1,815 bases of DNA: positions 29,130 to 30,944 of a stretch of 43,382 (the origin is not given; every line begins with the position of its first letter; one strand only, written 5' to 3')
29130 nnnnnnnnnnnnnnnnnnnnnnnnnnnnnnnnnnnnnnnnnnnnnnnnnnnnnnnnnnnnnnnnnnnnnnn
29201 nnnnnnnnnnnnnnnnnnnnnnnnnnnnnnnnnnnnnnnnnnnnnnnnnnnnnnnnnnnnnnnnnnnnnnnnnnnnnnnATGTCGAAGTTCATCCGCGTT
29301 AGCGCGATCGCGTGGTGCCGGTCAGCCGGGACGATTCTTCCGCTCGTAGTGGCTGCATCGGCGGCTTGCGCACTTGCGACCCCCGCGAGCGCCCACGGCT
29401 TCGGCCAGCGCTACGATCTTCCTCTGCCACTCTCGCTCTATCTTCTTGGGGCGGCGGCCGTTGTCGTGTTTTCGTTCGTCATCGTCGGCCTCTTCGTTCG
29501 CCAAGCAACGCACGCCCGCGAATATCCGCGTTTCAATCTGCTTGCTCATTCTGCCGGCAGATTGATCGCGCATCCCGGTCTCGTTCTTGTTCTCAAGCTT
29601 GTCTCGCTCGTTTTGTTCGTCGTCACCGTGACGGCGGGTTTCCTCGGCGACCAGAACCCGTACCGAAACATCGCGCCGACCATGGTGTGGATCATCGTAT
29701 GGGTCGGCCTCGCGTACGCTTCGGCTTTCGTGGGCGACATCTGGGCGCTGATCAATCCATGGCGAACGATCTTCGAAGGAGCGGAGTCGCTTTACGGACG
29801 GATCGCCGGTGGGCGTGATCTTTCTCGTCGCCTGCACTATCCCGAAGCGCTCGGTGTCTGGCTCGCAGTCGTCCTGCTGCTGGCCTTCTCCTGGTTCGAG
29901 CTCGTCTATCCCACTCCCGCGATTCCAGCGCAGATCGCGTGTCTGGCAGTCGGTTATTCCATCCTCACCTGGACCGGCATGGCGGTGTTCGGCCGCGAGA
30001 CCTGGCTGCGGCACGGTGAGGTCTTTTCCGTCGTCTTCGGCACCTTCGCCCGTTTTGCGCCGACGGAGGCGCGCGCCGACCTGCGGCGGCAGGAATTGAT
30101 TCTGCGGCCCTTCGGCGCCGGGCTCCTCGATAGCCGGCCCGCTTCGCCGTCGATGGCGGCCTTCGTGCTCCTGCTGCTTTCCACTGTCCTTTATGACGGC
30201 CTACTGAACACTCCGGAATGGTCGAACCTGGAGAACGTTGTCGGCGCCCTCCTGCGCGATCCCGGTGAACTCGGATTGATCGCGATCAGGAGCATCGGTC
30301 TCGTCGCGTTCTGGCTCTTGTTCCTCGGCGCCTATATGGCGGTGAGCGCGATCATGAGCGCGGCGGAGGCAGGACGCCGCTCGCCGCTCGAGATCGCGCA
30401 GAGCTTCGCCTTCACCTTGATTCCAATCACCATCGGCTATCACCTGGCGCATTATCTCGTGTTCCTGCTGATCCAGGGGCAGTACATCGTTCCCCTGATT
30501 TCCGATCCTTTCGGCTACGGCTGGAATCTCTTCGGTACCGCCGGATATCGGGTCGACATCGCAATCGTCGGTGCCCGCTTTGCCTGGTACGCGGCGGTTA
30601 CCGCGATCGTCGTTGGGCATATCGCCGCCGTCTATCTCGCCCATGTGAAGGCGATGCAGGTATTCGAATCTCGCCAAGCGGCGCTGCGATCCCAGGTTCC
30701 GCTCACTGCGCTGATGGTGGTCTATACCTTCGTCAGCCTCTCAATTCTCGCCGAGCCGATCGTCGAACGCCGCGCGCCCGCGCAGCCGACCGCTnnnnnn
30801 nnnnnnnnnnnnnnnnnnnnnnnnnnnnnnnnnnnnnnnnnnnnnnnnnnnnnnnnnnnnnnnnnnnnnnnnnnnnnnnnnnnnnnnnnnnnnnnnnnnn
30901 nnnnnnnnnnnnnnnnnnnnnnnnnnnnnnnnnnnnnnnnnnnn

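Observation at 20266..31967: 11.7 kb translationally coupled operon mixing a HAAT-type ABC importer with an unassigned secreted/membrane protein family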

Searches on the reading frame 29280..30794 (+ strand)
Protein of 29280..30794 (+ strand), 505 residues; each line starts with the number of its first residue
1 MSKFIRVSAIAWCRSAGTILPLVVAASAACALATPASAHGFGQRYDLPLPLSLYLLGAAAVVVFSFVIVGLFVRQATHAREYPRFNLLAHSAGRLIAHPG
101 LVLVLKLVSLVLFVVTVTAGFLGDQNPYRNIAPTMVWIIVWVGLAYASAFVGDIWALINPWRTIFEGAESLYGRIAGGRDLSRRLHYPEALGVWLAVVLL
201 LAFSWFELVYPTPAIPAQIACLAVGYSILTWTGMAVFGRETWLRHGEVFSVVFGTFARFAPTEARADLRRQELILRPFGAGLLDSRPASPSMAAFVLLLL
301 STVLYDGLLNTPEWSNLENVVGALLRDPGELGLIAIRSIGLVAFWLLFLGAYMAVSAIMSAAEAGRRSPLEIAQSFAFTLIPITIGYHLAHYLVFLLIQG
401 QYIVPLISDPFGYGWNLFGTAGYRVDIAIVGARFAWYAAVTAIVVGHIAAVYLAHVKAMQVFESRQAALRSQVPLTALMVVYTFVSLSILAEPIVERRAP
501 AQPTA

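Call 46: search_protein_representatives(alignment_id=A3)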
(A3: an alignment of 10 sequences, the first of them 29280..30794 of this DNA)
Query: 10 sequences, 504 profile positions. Proteins with E-value up to 0.001 (for the whole library): 5613; up to 1e-10: 3567; up to 1e-30: 1376. The best 150 are listed.
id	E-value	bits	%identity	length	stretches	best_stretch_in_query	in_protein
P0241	2.4e-226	768.9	-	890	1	18-501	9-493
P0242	2.4e-203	693.1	-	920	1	15-499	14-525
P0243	1.8e-189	647.3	-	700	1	22-499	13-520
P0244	2.8e-182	623.6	-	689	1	26-499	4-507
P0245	6.2e-179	612.5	-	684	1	104-503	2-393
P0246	1.1e-177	608.5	-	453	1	7-438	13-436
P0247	2.7e-175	600.5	-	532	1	22-495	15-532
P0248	3.4e-171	587.0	-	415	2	2-295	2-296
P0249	1.3e-170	585.1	-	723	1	139-504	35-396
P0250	8.5e-163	559.3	-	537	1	22-495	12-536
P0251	8.0e-161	552.8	-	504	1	18-494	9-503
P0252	3.7e-159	547.3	-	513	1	25-496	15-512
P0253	6.8e-155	533.2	-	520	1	15-495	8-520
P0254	3.2e-154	531.0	-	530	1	32-496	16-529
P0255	6.8e-154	529.9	-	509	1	18-495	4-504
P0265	2.1e-144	498.6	-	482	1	16-500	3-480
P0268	7.9e-143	493.4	-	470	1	24-496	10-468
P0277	2.4e-140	485.2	-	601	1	20-494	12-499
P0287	6.9e-135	467.2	-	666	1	27-503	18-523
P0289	6.4e-134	464.1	-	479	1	34-494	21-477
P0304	4.8e-128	444.7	-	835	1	23-495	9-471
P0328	2.1e-118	412.9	-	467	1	25-498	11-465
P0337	4.3e-114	398.7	-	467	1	33-493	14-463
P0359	7.6e-108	378.0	-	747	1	25-500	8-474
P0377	1.9e-100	353.6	-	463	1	25-494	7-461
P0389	7.2e-97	341.8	-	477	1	18-494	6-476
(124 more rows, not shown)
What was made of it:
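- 29280..30794 (+): g9 N-terminal domain: signal peptide plus a 10-TM domain of an unannotated family. Invariant N-terminal His (ASA|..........) and intramembrane His in TM8 and TM9. Family size is 5,613 clusters at 50% identity (call 46).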

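Call 47: search_protein_families(library=pfam, proteins=[P0243, P0251, P0265, P0277, P0287, P0304, P0328, P0359, P0377, P0389], max_evalue=0.01)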
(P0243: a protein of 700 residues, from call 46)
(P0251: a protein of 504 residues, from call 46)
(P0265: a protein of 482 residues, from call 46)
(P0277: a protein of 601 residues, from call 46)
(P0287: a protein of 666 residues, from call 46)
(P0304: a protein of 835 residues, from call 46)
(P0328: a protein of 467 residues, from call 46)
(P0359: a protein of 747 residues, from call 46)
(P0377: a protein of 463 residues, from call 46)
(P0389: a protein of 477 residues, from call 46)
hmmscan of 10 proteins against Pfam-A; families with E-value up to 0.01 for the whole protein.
P0243 (700 aa): 12 families
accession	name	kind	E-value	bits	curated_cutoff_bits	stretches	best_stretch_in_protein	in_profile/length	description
PF00515.34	TPR_1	-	3.7e-15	55.5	27.8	2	631-663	1-33/34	Tetratricopeptide repeat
PF13181.12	TPR_8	-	1.2e-11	44.2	25.7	2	631-663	1-33/34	Tetratricopeptide repeat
PF13432.12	TPR_16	-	8.6e-11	42.5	32.7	2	602-640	2-40/65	Tetratricopeptide repeat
PF07719.23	TPR_2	-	1.6e-10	40.7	27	2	597-629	1-33/34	Tetratricopeptide repeat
PF13414.12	TPR_11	-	5e-10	39.4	26.8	1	604-645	1-42/42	TPR repeat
PF13371.12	TPR_9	-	9.6e-09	35.6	35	1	627-672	25-70/73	Tetratricopeptide repeat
PF13431.12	TPR_17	-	7.2e-08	32.6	24.4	1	619-652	1-34/34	Tetratricopeptide repeat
PF13428.12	TPR_14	-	2.9e-05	24.8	23.5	1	598-638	2-42/44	Tetratricopeptide repeat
PF14559.12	TPR_19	-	3e-05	24.7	25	1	608-670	2-64/68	Tetratricopeptide repeat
PF13424.12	TPR_12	-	3.7e-05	24.3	30.1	1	597-661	3-75/77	Tetratricopeptide repeat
PF13174.12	TPR_6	-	0.00012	22.9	26.3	0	598-628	1-31/33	Tetratricopeptide repeat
PF13525.12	YfiO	-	0.0065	16.7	25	1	598-691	6-106/203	Outer membrane lipoprotein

P0251 (504 aa): 0 families

P0265 (482 aa): 0 families

P0277 (601 aa): 0 families

P0287 (666 aa): 5 families
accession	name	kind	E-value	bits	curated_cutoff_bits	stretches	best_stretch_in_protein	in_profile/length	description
PF00515.34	TPR_1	-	1.4e-09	37.8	27.8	1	615-647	1-33/34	Tetratricopeptide repeat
PF07719.23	TPR_2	-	1.7e-09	37.5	27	1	615-647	1-33/34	Tetratricopeptide repeat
PF13371.12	TPR_9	-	2.2e-08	34.4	35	1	589-656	3-70/73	Tetratricopeptide repeat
PF13414.12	TPR_11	-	5.5e-06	26.4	26.8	1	593-628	6-41/42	TPR repeat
PF13432.12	TPR_16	-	0.00028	21.7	32.7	1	586-643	2-59/65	Tetratricopeptide repeat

P0304 (835 aa): 0 families

P0328 (467 aa): 0 families

P0359 (747 aa): 0 families

P0377 (463 aa): 0 families

P0389 (477 aa): 0 families

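Call 48: list_cluster_members(proteins=[P0251, P0265, P0268, P0289, P0304, P0328, P0337, P0359, P0377, P0389])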
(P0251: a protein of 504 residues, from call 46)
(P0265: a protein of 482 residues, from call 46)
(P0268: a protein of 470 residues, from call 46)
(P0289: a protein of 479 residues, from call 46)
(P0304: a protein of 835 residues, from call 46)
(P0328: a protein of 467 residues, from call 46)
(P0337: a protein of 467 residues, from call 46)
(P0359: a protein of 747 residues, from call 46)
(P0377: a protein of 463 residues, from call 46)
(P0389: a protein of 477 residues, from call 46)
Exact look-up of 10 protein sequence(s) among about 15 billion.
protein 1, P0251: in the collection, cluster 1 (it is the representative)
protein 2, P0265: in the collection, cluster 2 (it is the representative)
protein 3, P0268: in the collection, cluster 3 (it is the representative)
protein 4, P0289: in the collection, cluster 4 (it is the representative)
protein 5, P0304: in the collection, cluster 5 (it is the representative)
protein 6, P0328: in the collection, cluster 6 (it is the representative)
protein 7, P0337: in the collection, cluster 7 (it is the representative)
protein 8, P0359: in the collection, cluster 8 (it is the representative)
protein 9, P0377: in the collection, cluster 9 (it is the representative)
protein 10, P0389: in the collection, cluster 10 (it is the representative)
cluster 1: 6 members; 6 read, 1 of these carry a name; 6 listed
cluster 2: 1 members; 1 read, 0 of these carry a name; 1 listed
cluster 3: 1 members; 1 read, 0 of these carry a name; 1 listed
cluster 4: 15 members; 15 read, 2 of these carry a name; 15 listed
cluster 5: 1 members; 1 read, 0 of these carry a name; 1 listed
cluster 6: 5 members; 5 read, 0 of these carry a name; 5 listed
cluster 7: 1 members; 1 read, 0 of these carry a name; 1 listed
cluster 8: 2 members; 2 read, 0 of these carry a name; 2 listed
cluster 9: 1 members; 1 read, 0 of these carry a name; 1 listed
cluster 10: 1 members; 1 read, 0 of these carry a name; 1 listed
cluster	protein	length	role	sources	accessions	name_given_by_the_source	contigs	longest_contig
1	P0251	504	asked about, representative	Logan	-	-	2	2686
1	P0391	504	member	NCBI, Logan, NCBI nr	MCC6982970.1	MAG: hypothetical protein IT535_06830 [Bauldia sp.] | hypothetical protein [Bauldia sp.]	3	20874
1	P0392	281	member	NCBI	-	-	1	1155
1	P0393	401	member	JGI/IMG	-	-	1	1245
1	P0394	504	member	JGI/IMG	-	-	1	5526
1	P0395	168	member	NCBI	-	-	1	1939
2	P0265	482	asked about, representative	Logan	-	-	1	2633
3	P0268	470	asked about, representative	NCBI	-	-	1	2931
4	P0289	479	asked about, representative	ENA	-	-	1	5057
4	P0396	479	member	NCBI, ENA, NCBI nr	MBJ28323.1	MAG: hypothetical protein CL776_06020 [Chloroflexi bacterium] | hypothetical protein [Chloroflexota bacterium]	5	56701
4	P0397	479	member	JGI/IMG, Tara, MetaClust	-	strand:- start:1747 stop:3186 length:1440 start_codon:yes stop_codon:yes ... | TARA_034_DCM_0.22-1.6_scaffold503498_1_gene580510 NOG15450 ""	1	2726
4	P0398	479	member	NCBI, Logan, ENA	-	-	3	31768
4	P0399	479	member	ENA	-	-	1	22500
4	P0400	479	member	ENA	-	-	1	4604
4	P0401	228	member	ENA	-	-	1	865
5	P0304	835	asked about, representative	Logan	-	-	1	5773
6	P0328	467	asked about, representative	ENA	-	-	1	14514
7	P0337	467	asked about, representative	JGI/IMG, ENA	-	-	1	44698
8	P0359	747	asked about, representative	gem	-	-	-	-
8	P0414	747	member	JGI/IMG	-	-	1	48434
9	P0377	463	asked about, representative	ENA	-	-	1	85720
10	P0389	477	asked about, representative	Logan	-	-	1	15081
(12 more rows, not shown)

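Call 49: find_encoding_contigs(protein=P0396, flank=8000, max_places=2)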
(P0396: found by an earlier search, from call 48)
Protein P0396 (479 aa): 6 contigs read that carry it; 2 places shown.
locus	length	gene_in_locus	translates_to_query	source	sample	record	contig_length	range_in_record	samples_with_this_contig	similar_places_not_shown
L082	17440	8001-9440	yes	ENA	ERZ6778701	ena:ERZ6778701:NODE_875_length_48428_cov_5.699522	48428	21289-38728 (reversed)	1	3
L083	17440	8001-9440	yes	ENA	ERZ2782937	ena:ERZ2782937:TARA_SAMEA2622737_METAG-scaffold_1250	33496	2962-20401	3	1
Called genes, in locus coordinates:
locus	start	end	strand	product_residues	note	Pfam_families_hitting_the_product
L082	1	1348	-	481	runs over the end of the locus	PF02589:LUD_dom, PF13187:Fer4_9 (faint), PF00037:Fer4 (faint), PF12797:Fer4_2 (faint), PF12800:Fer4_4 (faint), PF13183:Fer4_8, PF13534:Fer4_17 (weak), PF11870:LutB_C, +1 more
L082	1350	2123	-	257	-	PF02754:CCG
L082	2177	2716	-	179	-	PF14340:DUF4395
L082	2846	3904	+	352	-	PF00296:Bac_luciferase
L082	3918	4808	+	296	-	PF01073:3Beta_HSD, PF01370:Epimerase, PF04321:RmlD_sub_bind (weak), PF07993:NAD_binding_4 (faint), PF13460:NAD_binding_10 (weak), PF16363:GDP_Man_Dehyd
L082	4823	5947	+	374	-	PF02746:MR_MLE_N, PF13378:MR_MLE_C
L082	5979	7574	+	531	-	PF02776:TPP_enzyme_N, PF00205:TPP_enzyme_M, PF02775:TPP_enzyme_C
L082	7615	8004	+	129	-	-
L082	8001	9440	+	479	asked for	-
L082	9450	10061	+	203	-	-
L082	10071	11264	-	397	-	PF02746:MR_MLE_N, PF13378:MR_MLE_C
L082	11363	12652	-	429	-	PF07690:MFS_1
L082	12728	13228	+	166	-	PF00588:SpoU_methylase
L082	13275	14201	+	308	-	PF00296:Bac_luciferase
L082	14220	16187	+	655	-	PF20091:Abhydrolase_10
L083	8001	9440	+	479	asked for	-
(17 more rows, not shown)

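Call 50: find_encoding_contigs(protein=P0377, flank=8000, max_places=2)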
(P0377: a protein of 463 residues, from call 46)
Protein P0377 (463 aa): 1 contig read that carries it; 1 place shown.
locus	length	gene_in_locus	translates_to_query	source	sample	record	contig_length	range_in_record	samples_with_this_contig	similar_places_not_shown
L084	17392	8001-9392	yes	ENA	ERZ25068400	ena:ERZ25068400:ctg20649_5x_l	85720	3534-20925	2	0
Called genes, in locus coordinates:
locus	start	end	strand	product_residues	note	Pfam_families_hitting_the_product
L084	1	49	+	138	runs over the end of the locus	PF00557:Peptidase_M24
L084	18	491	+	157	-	PF00557:Peptidase_M24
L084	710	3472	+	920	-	PF05048:NosD, PF13229:Beta_helix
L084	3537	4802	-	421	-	PF13393:tRNA-synt_His, PF00587:tRNA-synt_2b (weak), PF03129:HGTP_anticodon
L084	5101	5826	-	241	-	-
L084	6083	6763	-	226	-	-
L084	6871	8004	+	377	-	-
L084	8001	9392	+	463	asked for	-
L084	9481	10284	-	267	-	PF13641:Glyco_tranf_2_3, PF00535:Glycos_transf_2, PF12804:NTP_transf_3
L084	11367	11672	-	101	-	PF03477:ATP-cone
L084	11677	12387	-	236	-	PF02683:DsbD_TM, PF11139:SfLAP (weak)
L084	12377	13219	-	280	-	-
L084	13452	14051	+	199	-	PF02163:Peptidase_M50 (faint)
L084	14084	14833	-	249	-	-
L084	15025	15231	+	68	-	PF26477:DUF8150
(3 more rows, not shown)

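Call 53: find_encoding_contigs(protein=P0337, flank=7000, max_places=1)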
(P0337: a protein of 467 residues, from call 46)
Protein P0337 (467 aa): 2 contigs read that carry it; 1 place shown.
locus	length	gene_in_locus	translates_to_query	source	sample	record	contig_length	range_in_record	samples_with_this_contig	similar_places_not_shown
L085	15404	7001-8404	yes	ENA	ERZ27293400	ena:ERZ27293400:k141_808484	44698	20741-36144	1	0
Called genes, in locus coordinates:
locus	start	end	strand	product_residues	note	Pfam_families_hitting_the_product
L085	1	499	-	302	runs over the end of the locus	PF01544:CorA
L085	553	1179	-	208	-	PF07690:MFS_1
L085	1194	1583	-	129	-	PF01641:SelR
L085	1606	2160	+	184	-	PF00800:PDT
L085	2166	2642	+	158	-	PF07884:VKOR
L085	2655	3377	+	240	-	PF04087:DUF389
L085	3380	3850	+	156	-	PF00578:AhpC-TSA, PF08534:Redoxin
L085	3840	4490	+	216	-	PF00730:HhH-GPD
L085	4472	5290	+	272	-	PF00730:HhH-GPD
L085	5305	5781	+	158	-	-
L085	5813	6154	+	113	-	-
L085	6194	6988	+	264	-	PF13473:Cupredoxin_1 (faint)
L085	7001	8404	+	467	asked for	-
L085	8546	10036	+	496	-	PF00512:HisKA, PF02518:HATPase_c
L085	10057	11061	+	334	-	-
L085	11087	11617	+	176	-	-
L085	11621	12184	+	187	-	PF10648:Gmad2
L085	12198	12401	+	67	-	PF24250:HVO_2718 (weak), PF12844:HTH_19, PF13560:HTH_31, PF01381:HTH_3, PF13443:HTH_26 (weak)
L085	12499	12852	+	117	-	-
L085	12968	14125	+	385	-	-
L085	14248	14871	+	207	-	PF08534:Redoxin (weak), PF00085:Thioredoxin, PF00578:AhpC-TSA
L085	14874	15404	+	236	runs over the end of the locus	PF02683:DsbD_TM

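Call 54: find_encoding_contigs(protein=P0414, flank=7000, max_places=1)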
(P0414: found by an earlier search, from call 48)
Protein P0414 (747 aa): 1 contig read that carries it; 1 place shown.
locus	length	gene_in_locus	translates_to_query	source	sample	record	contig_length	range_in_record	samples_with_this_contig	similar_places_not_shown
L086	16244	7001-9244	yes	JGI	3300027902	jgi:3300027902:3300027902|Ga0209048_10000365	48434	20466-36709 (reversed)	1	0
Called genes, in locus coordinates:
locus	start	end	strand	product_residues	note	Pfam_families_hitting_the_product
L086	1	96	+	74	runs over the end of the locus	PF24697:DUF7661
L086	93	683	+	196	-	PF12804:NTP_transf_3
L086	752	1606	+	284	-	PF13472:Lipase_GDSL_2 (faint)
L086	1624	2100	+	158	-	-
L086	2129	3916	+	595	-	PF17899:Peptidase_M61_N, PF05299:Peptidase_M61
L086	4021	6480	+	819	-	PF01266:DAO, PF07992:Pyr_redox_2 (faint), PF13450:NAD_binding_8 (faint), PF16350:FAO_M, PF01571:GCV_T, PF08669:GCV_T_C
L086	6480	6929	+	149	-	-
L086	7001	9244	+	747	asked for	-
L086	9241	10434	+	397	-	PF07690:MFS_1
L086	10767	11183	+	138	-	-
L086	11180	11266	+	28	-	-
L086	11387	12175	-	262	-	PF00218:IGPS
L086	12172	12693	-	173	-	PF13302:Acetyltransf_3, PF00583:Acetyltransf_1, PF13673:Acetyltransf_10, PF13508:Acetyltransf_7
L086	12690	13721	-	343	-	PF02885:Glycos_trans_3N, PF00591:Glycos_transf_3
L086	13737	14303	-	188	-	PF00117:GATase, PF07722:Peptidase_C26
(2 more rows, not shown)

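Call 55: find_encoding_contigs(protein=P0391, flank=7000, max_places=1)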
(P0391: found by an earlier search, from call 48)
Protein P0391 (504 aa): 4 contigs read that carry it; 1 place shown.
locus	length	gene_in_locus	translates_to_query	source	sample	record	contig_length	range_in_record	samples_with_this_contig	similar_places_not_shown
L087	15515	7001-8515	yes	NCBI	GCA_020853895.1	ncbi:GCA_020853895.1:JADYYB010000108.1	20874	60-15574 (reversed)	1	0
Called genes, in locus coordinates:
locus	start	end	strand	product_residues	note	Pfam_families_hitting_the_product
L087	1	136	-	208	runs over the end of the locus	PF00484:Pro_CA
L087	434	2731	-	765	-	PF04234:CopC, PF05425:CopD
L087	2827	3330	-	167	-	PF07987:DUF1775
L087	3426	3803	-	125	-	PF11162:DUF2946 (weak)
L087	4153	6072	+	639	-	-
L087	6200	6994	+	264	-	-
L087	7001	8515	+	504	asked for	-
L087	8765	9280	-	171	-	-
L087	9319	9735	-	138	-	-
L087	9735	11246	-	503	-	PF01970:TctA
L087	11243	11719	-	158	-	PF07331:TctB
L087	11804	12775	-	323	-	PF03401:TctC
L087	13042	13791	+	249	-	PF03741:TerC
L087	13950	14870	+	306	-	PF00149:Metallophos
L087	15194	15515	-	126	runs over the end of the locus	PF13432:TPR_16 (weak)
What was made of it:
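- Next to a CopC-CopD fusion and DUF1775/YcnI (L087, call 55).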

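Call 60: find_related_loci(query=A5, collection=metagenome_contigs, flank=6000)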
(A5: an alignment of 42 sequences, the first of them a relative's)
Query A5 (490 aa) in metagenome_contigs; peptide patterns used: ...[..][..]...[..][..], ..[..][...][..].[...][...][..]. (x = any residue, [..] = any of these).
600 stretches matched a pattern (row limit reached: there are more); 403 encode a relative of the query (tblastn E <= 1e-3); the best 80 are kept; 80 distinct loci.
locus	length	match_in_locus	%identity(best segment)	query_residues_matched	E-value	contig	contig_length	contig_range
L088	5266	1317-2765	45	32-489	3e-114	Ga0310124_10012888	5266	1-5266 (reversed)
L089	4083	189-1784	44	4-489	1e-113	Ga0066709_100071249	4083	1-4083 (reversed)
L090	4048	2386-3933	44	11-489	6e-112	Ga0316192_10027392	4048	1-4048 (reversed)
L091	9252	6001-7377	47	28-489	2e-110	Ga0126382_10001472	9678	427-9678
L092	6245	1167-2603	48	30-489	2e-110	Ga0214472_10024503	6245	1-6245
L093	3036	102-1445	49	30-490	8e-114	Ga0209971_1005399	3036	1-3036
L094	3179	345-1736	47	30-489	5e-113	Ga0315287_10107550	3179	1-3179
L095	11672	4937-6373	47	30-490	6e-110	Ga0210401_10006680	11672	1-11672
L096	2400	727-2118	49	30-489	2e-115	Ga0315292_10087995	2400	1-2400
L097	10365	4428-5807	47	29-489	2e-109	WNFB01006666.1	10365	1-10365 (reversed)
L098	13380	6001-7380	47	29-489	2e-109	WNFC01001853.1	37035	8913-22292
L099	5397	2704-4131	48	12-490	4e-109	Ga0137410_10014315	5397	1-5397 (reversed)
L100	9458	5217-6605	47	30-490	1e-108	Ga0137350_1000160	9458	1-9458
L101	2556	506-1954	41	32-489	4e-113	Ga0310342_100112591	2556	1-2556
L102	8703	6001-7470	45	33-489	7e-108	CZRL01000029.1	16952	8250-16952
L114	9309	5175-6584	44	3-490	4e-105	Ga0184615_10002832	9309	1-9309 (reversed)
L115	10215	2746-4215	39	27-488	1e-104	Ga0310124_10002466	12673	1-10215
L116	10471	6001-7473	45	33-489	1e-104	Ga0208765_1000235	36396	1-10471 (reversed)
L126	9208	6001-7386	46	34-490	4e-102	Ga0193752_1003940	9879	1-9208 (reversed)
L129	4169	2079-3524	46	30-490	5e-101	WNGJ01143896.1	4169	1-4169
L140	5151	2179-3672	44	12-490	3e-98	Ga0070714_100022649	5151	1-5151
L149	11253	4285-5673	46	9-489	5e-97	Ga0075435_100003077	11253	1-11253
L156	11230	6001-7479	43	10-489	2e-96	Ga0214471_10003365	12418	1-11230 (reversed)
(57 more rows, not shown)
